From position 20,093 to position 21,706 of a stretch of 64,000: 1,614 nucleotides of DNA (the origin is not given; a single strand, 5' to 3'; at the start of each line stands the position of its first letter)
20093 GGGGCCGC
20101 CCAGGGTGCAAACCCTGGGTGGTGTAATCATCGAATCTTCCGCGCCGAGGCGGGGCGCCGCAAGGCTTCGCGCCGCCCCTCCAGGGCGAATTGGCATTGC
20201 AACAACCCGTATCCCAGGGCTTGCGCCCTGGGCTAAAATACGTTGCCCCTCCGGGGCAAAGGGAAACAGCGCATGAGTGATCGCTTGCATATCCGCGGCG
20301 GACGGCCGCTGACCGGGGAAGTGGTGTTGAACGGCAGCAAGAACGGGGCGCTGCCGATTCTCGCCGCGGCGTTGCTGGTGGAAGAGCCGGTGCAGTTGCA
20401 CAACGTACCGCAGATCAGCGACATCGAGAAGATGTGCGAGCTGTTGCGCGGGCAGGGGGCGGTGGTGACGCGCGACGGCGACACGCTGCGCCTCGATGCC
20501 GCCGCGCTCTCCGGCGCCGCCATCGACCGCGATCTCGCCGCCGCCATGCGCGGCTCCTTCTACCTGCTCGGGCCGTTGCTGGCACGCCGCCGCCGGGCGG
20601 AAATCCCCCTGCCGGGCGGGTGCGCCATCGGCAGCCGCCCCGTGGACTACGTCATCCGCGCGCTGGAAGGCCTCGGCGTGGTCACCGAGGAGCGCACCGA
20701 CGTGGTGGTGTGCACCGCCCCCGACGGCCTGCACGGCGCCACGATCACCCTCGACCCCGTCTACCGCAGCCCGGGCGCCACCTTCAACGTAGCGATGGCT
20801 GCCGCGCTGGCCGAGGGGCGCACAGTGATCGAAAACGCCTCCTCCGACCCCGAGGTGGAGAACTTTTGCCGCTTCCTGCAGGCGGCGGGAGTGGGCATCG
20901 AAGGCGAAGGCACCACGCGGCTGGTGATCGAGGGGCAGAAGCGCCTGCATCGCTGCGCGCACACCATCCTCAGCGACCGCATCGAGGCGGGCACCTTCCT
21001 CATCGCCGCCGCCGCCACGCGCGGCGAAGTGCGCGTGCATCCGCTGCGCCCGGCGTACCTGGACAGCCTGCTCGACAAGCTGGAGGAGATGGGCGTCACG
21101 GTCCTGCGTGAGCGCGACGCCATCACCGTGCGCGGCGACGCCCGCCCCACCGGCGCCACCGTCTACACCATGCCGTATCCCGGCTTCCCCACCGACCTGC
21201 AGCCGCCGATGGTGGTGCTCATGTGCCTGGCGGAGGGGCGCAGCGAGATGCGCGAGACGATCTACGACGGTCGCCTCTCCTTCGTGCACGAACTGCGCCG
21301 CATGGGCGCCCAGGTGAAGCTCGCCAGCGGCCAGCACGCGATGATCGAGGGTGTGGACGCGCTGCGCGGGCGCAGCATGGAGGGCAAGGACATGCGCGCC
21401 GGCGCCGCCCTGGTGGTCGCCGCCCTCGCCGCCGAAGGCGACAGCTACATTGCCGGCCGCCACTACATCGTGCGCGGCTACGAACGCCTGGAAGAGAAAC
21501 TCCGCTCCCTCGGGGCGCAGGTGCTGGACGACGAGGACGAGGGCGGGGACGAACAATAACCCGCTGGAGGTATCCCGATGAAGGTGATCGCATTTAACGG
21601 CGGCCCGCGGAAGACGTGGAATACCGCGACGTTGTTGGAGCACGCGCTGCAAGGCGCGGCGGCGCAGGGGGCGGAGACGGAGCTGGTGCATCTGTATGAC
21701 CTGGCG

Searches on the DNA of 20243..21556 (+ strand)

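Call 87: search_rna_families(source=L019, start=9700, end=10100, threshold=evalue, max_evalue=0.1)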
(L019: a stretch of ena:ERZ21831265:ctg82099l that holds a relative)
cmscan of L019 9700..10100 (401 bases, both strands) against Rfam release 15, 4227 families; matches with E-value up to 0.1: 0.
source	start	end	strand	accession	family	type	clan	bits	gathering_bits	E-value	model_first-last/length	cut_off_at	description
